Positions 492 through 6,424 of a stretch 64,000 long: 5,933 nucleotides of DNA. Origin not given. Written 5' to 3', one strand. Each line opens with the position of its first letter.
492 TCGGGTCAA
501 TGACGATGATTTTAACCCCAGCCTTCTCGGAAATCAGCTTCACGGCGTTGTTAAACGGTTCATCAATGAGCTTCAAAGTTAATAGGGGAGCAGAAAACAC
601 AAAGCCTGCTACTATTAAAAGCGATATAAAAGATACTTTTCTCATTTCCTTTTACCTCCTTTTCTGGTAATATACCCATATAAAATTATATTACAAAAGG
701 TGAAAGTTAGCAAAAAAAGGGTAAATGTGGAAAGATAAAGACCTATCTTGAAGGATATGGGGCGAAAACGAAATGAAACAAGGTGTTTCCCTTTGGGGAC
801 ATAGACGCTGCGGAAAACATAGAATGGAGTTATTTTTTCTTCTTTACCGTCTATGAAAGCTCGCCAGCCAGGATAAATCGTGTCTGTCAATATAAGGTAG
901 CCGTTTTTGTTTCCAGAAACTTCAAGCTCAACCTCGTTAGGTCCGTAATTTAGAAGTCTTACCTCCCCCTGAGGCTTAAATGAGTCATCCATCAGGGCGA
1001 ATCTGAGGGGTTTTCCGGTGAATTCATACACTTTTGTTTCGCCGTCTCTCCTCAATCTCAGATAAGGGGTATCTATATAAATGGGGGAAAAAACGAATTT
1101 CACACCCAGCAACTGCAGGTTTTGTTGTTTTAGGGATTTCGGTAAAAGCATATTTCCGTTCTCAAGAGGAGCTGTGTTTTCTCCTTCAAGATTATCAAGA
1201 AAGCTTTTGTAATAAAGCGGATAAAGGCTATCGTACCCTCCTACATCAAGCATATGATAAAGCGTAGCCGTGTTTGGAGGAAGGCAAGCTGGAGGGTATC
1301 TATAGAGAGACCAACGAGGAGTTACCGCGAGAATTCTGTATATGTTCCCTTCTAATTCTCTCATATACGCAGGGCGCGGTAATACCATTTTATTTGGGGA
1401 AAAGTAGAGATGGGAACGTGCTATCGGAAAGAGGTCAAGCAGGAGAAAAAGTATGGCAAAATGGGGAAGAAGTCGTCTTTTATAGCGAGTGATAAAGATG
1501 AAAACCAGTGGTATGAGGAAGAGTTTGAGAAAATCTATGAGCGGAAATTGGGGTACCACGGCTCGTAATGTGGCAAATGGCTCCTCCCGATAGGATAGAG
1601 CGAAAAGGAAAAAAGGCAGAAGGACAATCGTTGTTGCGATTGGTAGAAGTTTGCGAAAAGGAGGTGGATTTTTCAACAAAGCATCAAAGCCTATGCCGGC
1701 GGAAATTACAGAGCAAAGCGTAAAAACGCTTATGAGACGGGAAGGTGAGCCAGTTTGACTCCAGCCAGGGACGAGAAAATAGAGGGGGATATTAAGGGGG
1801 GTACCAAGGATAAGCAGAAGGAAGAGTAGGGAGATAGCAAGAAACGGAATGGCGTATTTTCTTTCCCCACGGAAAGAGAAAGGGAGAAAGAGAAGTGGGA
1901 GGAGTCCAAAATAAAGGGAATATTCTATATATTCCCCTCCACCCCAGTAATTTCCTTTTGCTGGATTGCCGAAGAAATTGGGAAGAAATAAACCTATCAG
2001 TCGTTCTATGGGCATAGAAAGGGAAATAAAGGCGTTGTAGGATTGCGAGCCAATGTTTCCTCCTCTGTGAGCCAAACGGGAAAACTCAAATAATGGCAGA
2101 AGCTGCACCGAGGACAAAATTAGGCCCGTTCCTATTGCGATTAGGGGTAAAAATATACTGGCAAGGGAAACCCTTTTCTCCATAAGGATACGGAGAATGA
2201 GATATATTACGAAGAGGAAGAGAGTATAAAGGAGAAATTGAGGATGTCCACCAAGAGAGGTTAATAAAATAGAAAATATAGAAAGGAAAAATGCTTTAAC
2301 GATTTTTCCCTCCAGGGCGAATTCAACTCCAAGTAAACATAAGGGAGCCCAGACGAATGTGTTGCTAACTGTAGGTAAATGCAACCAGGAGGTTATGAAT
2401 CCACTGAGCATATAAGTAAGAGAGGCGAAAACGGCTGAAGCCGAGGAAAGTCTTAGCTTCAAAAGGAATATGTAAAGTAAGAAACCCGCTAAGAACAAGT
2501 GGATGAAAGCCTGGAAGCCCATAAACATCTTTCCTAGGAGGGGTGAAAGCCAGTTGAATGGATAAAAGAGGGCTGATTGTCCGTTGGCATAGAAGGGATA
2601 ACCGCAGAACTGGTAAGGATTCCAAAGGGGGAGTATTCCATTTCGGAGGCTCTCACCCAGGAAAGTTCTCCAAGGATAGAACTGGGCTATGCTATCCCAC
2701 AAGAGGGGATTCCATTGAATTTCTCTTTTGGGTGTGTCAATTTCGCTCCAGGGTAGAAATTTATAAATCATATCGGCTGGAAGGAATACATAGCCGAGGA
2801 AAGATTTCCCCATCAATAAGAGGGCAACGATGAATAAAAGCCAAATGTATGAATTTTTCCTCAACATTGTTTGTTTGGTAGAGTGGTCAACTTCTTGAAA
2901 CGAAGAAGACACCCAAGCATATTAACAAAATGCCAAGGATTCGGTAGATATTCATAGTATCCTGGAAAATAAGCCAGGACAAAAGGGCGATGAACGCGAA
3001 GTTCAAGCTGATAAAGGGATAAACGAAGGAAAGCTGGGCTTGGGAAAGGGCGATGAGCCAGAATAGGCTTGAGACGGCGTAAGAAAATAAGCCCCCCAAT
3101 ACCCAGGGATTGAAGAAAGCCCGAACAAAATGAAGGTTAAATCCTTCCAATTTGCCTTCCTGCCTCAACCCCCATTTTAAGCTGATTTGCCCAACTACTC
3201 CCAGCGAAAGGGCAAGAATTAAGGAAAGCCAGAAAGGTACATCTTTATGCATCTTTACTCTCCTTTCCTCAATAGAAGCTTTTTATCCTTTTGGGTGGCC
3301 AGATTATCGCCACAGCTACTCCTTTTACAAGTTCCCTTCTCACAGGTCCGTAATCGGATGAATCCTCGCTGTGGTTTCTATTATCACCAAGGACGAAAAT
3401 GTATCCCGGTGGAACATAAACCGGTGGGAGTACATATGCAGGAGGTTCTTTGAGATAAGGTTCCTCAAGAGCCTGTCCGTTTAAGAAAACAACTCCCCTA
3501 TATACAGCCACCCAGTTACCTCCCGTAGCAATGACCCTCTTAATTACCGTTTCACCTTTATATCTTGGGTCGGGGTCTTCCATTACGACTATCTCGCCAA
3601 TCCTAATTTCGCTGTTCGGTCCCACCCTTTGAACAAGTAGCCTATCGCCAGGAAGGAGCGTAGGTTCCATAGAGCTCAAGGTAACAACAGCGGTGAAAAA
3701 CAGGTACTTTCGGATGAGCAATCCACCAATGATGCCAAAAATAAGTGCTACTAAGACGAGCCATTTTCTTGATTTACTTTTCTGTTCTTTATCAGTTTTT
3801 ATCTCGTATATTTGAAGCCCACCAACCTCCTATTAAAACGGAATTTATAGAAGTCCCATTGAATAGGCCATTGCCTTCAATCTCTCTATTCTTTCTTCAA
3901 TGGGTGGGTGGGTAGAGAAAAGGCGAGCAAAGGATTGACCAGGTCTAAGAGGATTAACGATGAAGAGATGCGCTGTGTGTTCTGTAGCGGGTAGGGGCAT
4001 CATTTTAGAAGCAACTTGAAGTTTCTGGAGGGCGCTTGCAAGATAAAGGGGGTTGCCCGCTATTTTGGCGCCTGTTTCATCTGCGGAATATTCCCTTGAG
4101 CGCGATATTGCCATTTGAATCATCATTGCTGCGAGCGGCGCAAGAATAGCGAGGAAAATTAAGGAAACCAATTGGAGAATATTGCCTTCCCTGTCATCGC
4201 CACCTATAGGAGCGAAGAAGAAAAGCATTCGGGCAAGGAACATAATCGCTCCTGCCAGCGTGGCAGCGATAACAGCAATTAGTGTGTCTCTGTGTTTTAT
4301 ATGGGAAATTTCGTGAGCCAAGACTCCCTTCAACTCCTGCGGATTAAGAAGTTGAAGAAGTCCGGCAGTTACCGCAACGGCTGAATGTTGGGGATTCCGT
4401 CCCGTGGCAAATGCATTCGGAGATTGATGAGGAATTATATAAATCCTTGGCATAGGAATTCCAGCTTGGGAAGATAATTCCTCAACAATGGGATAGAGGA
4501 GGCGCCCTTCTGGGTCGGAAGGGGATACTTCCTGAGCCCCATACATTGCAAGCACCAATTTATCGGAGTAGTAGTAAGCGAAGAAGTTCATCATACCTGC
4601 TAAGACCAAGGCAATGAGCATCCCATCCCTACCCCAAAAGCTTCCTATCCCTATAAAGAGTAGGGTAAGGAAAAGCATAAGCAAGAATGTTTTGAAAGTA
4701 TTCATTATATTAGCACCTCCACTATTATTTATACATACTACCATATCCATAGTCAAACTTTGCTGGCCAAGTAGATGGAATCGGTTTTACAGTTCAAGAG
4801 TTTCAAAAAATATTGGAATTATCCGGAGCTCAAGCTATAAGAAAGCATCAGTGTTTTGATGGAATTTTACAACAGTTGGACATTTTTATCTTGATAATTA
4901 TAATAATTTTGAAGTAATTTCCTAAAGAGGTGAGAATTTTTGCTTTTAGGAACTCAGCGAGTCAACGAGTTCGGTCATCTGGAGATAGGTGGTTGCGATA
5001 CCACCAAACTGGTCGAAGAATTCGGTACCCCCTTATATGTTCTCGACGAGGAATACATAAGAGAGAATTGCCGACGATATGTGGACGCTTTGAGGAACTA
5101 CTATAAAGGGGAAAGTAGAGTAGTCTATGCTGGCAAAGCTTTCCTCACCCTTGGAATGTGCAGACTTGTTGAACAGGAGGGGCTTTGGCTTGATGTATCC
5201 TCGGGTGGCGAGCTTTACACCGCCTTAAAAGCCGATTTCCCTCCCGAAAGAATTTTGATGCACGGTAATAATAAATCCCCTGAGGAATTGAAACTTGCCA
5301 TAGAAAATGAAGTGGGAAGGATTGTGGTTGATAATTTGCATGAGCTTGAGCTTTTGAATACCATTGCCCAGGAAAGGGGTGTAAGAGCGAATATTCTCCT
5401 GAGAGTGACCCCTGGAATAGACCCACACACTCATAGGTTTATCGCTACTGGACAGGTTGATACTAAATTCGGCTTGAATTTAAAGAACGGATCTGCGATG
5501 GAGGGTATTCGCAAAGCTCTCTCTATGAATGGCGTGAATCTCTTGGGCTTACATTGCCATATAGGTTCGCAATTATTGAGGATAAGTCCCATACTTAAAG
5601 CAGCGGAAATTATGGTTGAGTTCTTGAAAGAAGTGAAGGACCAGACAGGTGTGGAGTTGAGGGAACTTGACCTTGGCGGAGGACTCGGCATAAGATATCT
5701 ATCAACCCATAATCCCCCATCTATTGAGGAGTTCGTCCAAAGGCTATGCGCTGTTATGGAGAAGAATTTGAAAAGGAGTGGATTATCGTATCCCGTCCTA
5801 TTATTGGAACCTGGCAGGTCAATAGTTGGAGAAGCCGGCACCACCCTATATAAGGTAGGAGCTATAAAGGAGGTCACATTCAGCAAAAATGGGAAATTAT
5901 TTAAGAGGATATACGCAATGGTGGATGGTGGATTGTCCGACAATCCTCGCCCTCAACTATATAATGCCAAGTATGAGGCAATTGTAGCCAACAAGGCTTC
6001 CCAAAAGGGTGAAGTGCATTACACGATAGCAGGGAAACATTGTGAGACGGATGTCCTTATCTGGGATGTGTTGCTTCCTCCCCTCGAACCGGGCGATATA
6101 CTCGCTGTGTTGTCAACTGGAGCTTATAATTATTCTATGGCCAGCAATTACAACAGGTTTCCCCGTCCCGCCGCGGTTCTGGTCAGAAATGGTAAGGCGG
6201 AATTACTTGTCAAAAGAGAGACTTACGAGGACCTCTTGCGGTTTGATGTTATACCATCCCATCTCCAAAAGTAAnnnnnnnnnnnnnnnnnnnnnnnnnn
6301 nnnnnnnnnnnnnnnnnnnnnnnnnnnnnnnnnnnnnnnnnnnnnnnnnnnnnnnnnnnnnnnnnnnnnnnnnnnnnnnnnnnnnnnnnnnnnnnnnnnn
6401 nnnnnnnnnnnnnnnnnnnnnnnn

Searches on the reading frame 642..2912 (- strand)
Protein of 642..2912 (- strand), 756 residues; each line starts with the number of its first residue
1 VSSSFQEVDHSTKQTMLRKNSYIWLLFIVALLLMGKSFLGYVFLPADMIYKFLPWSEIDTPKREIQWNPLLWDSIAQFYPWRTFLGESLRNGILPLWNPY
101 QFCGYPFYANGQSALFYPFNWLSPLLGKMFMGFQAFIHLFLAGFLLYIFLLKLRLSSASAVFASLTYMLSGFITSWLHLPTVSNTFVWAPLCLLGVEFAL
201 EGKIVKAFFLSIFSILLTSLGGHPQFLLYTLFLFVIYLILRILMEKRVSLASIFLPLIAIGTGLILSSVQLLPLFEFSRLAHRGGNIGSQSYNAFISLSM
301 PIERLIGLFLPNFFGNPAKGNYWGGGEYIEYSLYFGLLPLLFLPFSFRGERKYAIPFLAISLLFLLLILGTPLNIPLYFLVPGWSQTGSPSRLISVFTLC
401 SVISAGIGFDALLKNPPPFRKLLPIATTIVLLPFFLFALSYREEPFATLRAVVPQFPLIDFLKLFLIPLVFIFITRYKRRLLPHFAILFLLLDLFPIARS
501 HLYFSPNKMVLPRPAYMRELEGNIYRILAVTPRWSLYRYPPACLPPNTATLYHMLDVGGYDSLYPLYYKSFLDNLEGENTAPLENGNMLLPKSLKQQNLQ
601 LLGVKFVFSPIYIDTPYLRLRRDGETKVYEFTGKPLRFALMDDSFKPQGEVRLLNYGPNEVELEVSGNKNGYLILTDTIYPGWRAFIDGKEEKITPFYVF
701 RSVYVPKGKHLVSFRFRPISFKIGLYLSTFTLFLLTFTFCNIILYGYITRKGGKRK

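Call 33: search_protein_families(library=pfam, proteins=[window:642-2912:-], max_evalue=0.0001)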
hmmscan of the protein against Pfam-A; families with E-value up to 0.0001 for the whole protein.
window:642-2912:- (756 aa): 1 family
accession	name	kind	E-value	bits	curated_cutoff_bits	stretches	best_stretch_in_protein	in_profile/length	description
PF09586.16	YfhO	-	6.4e-15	55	28.5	2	651-728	756-835/835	Bacterial membrane protein YfhO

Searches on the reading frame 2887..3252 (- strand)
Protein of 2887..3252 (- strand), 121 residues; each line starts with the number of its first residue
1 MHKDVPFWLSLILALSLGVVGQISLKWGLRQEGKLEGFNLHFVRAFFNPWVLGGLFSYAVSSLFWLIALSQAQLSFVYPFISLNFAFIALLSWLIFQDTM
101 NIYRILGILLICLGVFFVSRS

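Call 33: search_protein_families(library=pfam, proteins=[window:2887-3252:-], max_evalue=0.0001)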
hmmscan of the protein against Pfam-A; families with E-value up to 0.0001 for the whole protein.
window:2887-3252:- (121 aa): 2 families
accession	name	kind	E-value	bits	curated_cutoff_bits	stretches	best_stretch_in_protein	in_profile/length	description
PF00892.27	EamA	-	6.3e-08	33.4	28.2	1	42-119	62-134/135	EamA-like transporter family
PF10639.15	TMEM234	-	4.2e-05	24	30.1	1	59-117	52-111/113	Putative transmembrane family 234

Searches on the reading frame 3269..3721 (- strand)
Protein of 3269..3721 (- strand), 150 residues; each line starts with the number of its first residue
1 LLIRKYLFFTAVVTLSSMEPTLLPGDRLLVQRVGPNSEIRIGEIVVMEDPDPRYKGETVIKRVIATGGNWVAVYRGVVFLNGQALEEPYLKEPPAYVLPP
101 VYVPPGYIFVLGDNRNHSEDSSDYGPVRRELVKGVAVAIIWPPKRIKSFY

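Call 33: search_protein_families(library=pfam, proteins=[window:3269-3721:-], max_evalue=0.0001)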
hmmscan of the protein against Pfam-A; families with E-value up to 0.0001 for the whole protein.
window:3269-3721:- (150 aa): 1 family
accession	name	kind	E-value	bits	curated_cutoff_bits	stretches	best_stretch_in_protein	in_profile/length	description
PF10502.14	Peptidase_S26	-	1.1e-30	107.2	22.9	1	2-141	17-168/168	Signal peptidase, peptidase S26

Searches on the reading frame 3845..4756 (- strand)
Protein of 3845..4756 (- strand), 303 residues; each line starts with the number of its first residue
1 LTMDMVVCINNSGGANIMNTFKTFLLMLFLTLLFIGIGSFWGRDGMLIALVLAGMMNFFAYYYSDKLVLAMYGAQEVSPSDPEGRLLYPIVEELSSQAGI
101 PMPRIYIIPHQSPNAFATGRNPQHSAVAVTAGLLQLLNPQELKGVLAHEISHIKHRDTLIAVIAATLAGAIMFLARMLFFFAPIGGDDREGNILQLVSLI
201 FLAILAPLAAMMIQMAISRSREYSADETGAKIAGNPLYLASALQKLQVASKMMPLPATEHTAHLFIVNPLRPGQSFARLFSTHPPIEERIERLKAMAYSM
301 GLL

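Call 33: search_protein_families(library=pfam, proteins=[window:3845-4756:-], max_evalue=0.0001)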
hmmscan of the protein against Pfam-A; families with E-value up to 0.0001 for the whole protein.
window:3845-4756:- (303 aa): 2 families
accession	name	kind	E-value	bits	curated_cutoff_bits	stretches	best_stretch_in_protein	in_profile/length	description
PF01435.24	Peptidase_M48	-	4.4e-39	134.7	20.3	1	90-296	10-185/186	Peptidase family M48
PF05569.17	Peptidase_M56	-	5.3e-05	23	31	1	125-184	176-234/296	BlaR1 peptidase M56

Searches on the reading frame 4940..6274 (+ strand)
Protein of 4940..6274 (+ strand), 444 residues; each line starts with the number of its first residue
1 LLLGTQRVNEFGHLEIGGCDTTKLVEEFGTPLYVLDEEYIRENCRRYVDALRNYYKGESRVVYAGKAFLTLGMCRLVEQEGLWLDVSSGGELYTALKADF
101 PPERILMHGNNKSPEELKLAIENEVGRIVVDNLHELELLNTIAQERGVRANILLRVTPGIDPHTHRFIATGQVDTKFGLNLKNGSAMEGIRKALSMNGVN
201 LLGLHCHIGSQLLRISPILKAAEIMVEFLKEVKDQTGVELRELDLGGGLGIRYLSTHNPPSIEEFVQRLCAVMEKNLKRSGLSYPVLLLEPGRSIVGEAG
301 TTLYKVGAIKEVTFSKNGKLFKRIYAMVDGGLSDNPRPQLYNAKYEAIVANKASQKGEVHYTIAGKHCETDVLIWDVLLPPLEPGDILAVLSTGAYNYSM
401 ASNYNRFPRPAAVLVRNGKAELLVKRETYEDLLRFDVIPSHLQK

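Call 33: search_protein_families(library=pfam, proteins=[window:4940-6274:+], max_evalue=0.0001)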
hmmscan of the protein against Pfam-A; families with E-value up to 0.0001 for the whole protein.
window:4940-6274:+ (444 aa): 2 families
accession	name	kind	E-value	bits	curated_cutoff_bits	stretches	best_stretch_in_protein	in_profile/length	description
PF02784.22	Orn_Arg_deC_N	-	3.6e-59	200.6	23.4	1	40-296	4-246/247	Pyridoxal-dependent decarboxylase, pyridoxal binding domain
PF00278.28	Orn_DAP_Arg_deC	-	9.4e-14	51.9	23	1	85-394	5-95/95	Pyridoxal-dependent decarboxylase, C-terminal sheet domain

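Call 61: find_homologous_proteins(query=window:4940-6274:+, max_evalue=1e-60)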
Query window:4940-6274:+ (444 aa): 7997 proteins with E <= 1e-60 among 8000 candidates; the best 120 are listed.
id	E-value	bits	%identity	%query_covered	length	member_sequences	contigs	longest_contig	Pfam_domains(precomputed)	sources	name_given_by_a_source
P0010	1.8e-296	1001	100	100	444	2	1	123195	PF02784.23,PF00278.29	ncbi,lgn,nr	ncbi:diaminopimelate decarboxylase [bacterium]|nr:diaminopimelate decarboxylase [bacterium]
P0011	7.2e-245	831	81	100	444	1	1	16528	PF02784.23,PF00278.29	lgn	-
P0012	8.0e-243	824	80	100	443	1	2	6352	PF02784.23,PF00278.29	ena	-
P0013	9.6e-243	824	80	100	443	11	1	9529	PF02784.23,PF00278.29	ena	-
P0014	1.9e-241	820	79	100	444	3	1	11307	PF02784.23,PF00278.29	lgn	-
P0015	4.3e-241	818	79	100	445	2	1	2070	PF02784.23,PF00278.29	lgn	-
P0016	2.4e-240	816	79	100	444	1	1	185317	PF02784.23,PF00278.29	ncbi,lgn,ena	-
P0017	2.1e-239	813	80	100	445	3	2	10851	PF02784.23,PF00278.29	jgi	-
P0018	5.2e-239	812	79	100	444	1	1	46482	PF02784.23,PF00278.29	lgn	-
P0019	8.8e-238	808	78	100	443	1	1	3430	PF02784.23,PF00278.29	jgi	jgi:diaminopimelate decarboxylase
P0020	1.8e-236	803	77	100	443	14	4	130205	PF02784.23,PF00278.29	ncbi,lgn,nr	ncbi:diaminopimelate decarboxylase [bacterium]|nr:diaminopimelate decarboxylase [bacterium]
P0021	5.2e-234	795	77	100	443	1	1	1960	PF02784.23,PF00278.29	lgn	-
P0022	5.2e-234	795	77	100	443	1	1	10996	PF02784.23,PF00278.29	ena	-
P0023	1.1e-233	794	77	100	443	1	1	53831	PF02784.23,PF00278.29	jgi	jgi:diaminopimelate decarboxylase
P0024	1.4e-233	794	77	100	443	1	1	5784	PF02784.23,PF00278.29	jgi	jgi:diaminopimelate decarboxylase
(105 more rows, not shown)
